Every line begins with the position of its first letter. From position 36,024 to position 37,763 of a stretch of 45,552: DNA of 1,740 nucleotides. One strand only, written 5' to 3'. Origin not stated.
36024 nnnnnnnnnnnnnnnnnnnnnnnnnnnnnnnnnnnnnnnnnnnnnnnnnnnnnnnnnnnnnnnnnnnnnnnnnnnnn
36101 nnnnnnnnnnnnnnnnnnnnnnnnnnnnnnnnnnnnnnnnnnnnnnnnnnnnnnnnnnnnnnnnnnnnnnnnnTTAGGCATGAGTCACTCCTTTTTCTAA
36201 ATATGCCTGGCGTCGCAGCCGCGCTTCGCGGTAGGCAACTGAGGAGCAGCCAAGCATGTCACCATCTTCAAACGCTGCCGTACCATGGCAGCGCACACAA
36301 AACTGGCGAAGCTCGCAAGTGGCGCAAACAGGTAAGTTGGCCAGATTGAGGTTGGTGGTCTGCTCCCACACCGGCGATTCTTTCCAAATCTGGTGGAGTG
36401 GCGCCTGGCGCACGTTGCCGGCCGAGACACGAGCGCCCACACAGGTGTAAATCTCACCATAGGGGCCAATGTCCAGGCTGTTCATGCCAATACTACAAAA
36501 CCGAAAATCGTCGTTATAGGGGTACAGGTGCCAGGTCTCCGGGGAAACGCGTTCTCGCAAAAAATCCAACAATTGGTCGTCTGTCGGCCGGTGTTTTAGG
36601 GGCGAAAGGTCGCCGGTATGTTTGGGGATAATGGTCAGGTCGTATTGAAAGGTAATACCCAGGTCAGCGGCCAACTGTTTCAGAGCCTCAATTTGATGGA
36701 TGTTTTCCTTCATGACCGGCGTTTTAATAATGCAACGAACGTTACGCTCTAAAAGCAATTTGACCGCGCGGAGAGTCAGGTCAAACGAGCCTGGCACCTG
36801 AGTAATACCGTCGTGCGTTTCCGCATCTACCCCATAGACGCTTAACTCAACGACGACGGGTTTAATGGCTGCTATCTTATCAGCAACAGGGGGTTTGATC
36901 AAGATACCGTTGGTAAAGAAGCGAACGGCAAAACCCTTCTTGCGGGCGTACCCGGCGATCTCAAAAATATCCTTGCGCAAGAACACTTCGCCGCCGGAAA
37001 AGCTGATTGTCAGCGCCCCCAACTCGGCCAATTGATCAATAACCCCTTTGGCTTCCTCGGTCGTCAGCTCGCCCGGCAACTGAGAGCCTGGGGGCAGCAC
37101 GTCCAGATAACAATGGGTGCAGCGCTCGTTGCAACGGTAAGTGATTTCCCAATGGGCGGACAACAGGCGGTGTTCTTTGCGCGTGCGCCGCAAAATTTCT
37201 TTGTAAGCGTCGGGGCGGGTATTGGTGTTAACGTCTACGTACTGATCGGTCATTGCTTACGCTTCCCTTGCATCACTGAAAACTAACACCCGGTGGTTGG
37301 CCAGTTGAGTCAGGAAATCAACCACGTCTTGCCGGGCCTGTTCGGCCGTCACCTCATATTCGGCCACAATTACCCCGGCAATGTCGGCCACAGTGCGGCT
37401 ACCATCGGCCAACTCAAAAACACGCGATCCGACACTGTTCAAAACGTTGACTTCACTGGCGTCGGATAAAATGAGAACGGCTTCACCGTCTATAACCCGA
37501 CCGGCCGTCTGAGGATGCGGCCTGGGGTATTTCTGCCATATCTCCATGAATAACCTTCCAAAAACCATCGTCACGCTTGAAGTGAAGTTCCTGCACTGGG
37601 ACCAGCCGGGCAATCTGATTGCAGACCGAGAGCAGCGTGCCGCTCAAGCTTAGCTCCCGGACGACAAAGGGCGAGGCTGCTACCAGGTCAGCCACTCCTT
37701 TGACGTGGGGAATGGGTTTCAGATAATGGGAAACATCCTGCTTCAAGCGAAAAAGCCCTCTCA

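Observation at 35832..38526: Uncharacterised RiPP-like cassette: HprK-related kinase, PqqD-like chaperone, SPASM radical-SAM enzyme and two tandem precursor peptides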

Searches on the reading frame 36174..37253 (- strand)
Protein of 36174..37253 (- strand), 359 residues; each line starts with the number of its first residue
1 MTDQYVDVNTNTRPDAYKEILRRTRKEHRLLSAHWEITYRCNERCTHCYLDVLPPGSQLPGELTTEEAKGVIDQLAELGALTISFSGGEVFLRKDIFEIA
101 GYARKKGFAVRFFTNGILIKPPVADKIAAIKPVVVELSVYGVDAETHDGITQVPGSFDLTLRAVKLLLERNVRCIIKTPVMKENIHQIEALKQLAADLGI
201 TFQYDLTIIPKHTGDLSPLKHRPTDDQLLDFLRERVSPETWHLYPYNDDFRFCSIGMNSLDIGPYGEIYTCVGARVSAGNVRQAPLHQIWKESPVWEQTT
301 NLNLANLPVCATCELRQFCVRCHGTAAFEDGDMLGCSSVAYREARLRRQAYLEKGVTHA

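Call 3: search_protein_families(library=ncbifam, proteins=[window:36174-37253:-], max_evalue=0.01)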
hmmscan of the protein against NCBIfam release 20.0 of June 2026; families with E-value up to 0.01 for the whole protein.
window:36174-37253:- (359 aa): 67 families (the best 25 are shown)
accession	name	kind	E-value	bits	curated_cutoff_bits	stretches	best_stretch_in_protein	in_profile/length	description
TIGR04545.1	rSAM_ahbD_hemeb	equivalog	1e-45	156.7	500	2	34-211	3-178/339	heme b synthase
TIGR04055.1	rSAM_NirJ2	equivalog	1.6e-43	149.5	500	2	34-210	3-176/326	putative heme d1 biosynthesis radical SAM protein NirJ2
TIGR03962.1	mycofact_rSAM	equivalog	4.7e-41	141.1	265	1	34-321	15-311/339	mycofactocin radical SAM maturase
NF045574.1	sacti_mat_StsB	exception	3e-39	135.1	625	2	24-200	89-261/466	StsB family radical SAM/SPASM domain sactipeptide maturase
TIGR04051.1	rSAM_NirJ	equivalog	5.6e-37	127.5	515.45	1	35-201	6-169/354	heme d1 biosynthesis radical SAM protein NirJ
TIGR04053.2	TIGR04053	equivalog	7.9e-36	124.1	395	2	30-211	7-189/366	TIGR04053 family radical SAM/SPASM domain-containing protein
TIGR04546.1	rSAM_ahbC_deAc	equivalog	2.1e-30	105.8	650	1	34-199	42-204/390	12,18-didecarboxysiroheme deacetylase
TIGR04054.1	rSAM_NirJ1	equivalog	1e-27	96.8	650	1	34-196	39-198/387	putative heme d1 biosynthesis radical SAM protein NirJ1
TIGR04250.1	SCM_rSAM_ScmE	equivalog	8.1e-27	94.1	400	2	34-198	6-169/358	SynChlorMet cassette radical SAM/SPASM protein ScmE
TIGR04251.1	SCM_rSAM_ScmF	equivalog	1.1e-26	94.1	400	1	34-201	7-175/353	SynChlorMet cassette radical SAM/SPASM protein ScmF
NF050035.1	rSAM_WgK_link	exception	1.1e-26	93.7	650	2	36-211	14-187/367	radical SAM/SPASM peptide maturase WgkB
TIGR04347.1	pseudo_SAM_Halo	equivalog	1.5e-26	93.6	525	1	31-200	38-204/390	TIGR04347 family pseudo-SAM/SPASM protein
TIGR04133.1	rSAM_w_lipo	hypoth_equivalog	5.3e-26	91.4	425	1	16-321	9-329/350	TIGR04133 family radical SAM/SPASM protein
TIGR02109.1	PQQ_syn_pqqE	equivalog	8.2e-26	90.8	381.35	1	35-199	11-173/358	pyrroloquinoline quinone biosynthesis protein PqqE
NF012164.0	AlbA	equivalog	2.1e-25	89.1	850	1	31-293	113-380/442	subtilosin maturase AlbA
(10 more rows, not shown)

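Call 4: search_protein_families(library=pfam, proteins=[window:36174-37253:-], max_evalue=0.01)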
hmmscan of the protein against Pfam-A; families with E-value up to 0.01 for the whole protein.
window:36174-37253:- (359 aa): 2 families
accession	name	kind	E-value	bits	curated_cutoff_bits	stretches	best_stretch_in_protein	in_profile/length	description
PF04055.27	Radical_SAM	-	2.2e-23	83.7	29.5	1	36-194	2-165/166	Radical SAM superfamily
PF13186.11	SPASM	-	6.5e-07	30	21.5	1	253-314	1-67/67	Iron-sulfur cluster-binding domain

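Call 34: search_solved_structures(query=window:36174-37253:-, max_evalue=0.00001, show_alignments=1)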
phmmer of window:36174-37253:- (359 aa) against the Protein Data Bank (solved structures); distinct sequences matched with E-value up to 0.00001: 4.
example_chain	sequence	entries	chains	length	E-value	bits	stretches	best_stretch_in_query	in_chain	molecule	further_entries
6efn_A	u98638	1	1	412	5.4e-13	52.1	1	31-199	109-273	Sporulation killing factor maturation protein SkfB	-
6c8v_A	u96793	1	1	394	2e-11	47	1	36-328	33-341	Coenzyme PQQ synthesis protein E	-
7vob_C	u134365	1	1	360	3.7e-08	36.2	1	62-208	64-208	Cytosylglucuronate decarboxylase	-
7voc_C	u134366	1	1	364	3.8e-08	36.2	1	62-208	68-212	Cytosylglucuronate decarboxylase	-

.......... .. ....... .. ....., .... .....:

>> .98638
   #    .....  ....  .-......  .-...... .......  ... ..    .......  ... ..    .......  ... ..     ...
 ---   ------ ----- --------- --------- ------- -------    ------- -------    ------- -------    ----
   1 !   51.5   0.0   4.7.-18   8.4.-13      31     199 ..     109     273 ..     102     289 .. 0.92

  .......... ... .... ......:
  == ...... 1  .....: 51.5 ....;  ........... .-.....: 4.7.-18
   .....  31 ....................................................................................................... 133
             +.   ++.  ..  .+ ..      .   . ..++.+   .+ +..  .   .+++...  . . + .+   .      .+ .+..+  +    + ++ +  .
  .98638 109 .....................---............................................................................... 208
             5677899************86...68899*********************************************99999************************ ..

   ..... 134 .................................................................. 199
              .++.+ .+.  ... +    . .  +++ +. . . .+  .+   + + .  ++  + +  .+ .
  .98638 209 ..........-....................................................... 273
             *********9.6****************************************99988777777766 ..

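Call 48: list_cluster_members(proteins=[window:36174-37253:-, window:37257-37547:-, window:36017-36181:-, window:35832-35972:-, window:31818-32444:-])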
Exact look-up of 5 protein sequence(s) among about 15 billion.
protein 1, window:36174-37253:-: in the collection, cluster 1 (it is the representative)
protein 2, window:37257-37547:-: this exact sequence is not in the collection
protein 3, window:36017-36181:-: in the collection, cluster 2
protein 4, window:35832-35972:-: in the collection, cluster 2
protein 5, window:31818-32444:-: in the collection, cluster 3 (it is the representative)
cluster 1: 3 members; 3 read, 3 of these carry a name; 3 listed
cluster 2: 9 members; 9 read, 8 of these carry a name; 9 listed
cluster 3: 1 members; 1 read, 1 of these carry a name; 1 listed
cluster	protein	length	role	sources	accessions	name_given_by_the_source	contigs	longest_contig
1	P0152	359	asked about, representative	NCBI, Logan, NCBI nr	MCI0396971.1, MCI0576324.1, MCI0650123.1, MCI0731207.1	MAG: radical SAM protein [Chloroflexi bacterium] | radical SAM protein [Chloroflexota bacterium]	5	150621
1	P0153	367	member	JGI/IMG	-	radical SAM protein with 4Fe4S-binding SPASM domain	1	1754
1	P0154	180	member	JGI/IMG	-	radical SAM protein with 4Fe4S-binding SPASM domain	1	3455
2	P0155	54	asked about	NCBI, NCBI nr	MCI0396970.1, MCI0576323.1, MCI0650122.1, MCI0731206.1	MAG: hypothetical protein L0332_31390 [Chloroflexi bacterium] | hypothetical protein [Chloroflexota bacterium]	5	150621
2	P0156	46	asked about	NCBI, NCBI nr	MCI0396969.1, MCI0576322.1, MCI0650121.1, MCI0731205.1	MAG: hypothetical protein L0332_31385 [Chloroflexi bacterium] | hypothetical protein [Chloroflexota bacterium]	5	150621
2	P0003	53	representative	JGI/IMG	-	hypothetical protein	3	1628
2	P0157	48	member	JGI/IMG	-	hypothetical protein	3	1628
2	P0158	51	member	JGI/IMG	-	hypothetical protein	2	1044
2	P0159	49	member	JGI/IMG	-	hypothetical protein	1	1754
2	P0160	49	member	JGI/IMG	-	hypothetical protein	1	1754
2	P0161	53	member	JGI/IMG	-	hypothetical protein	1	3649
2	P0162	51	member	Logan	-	-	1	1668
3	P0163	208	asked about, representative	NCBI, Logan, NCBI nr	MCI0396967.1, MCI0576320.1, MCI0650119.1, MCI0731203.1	MAG: signal peptidase I [Chloroflexi bacterium] | signal peptidase I [Chloroflexota bacterium]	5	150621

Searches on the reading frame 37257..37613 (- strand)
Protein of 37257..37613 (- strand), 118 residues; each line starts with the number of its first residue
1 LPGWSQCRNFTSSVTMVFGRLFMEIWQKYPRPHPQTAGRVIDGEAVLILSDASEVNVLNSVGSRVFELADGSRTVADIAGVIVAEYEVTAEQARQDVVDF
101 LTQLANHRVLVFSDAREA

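Call 3: search_protein_families(library=ncbifam, proteins=[window:37257-37613:-], max_evalue=0.01)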
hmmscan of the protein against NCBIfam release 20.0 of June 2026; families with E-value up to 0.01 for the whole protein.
window:37257-37613:- (118 aa): 7 families
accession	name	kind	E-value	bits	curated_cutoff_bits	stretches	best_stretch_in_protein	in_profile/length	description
NF033536.1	lasso_PqqD_Bac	exception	6.2e-09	35.9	80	1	41-109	17-85/88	lasso peptide biosynthesis PqqD family chaperone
TIGR03859.1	PQQ_PqqD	equivalog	7e-09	35.5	46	1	49-110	20-80/81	pyrroloquinoline quinone biosynthesis peptide chaperone PqqD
NF033530.1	lasso_PqqD_Strm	exception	1.4e-06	28.4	70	1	44-109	12-77/78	lasso peptide biosynthesis PqqD family chaperone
TIGR04248.1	SCM_PqqD_rel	equivalog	1.4e-06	28.4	100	1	42-106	13-77/84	SynChlorMet cassette protein ScmD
TIGR04302.1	geo_PqqD_fam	equivalog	2.6e-06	27.8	100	1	45-108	37-98/102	GeoRSP system PqqD family peptide chaperone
NF050069.2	PqqD_rel_WgkC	exception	0.0015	18.4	110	1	57-105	33-81/103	PqqD family peptide maturation chaperone WgkC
NF002535.0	PRK02079.1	equivalog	0.0042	16.8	101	1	58-105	38-84/92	pyrroloquinoline quinone biosynthesis peptide chaperone PqqD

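Call 4: search_protein_families(library=pfam, proteins=[window:37257-37613:-], max_evalue=0.01)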
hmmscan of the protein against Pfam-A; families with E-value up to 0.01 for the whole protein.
window:37257-37613:- (118 aa): 1 family
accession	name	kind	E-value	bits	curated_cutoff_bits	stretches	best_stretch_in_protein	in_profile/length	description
PF05402.18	PqqD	-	5.7e-15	55.8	23.4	1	45-109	2-66/67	Coenzyme PQQ synthesis protein D (PqqD)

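Call 60: search_solved_structures(query=window:37257-37547:-, max_evalue=1, show_alignments=3)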
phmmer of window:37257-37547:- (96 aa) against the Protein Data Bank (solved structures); distinct sequences matched with E-value up to 1: 9.
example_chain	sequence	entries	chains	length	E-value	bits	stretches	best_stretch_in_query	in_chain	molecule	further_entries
5v1u_A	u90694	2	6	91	2.8e-06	30.9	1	18-88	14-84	TbiB1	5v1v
9x8z_B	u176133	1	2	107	0.0011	22.6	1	19-84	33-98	PqqD family protein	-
9x90_B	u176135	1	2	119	0.0015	22.2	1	20-88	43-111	Lasso peptide biosynthesis PqqD family chaperone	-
3g2b_A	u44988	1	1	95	0.0042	20.7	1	32-88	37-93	Coenzyme PQQ synthesis protein D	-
6jx3_B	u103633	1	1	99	0.025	18.2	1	19-85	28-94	TfuB1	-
5sxy_A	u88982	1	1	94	0.15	15.8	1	40-88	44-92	Bifunctional coenzyme PQQ synthesis protein C/D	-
24yw_U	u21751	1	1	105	0.39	14.4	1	5-50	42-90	Large ribosomal subunit protein uL24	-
2aee_A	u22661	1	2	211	0.75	13.5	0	12-86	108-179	Orotate phosphoribosyltransferase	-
5vrd_D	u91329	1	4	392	0.77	13.5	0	41-88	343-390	Bifunctional coenzyme PQQ synthesis protein C/D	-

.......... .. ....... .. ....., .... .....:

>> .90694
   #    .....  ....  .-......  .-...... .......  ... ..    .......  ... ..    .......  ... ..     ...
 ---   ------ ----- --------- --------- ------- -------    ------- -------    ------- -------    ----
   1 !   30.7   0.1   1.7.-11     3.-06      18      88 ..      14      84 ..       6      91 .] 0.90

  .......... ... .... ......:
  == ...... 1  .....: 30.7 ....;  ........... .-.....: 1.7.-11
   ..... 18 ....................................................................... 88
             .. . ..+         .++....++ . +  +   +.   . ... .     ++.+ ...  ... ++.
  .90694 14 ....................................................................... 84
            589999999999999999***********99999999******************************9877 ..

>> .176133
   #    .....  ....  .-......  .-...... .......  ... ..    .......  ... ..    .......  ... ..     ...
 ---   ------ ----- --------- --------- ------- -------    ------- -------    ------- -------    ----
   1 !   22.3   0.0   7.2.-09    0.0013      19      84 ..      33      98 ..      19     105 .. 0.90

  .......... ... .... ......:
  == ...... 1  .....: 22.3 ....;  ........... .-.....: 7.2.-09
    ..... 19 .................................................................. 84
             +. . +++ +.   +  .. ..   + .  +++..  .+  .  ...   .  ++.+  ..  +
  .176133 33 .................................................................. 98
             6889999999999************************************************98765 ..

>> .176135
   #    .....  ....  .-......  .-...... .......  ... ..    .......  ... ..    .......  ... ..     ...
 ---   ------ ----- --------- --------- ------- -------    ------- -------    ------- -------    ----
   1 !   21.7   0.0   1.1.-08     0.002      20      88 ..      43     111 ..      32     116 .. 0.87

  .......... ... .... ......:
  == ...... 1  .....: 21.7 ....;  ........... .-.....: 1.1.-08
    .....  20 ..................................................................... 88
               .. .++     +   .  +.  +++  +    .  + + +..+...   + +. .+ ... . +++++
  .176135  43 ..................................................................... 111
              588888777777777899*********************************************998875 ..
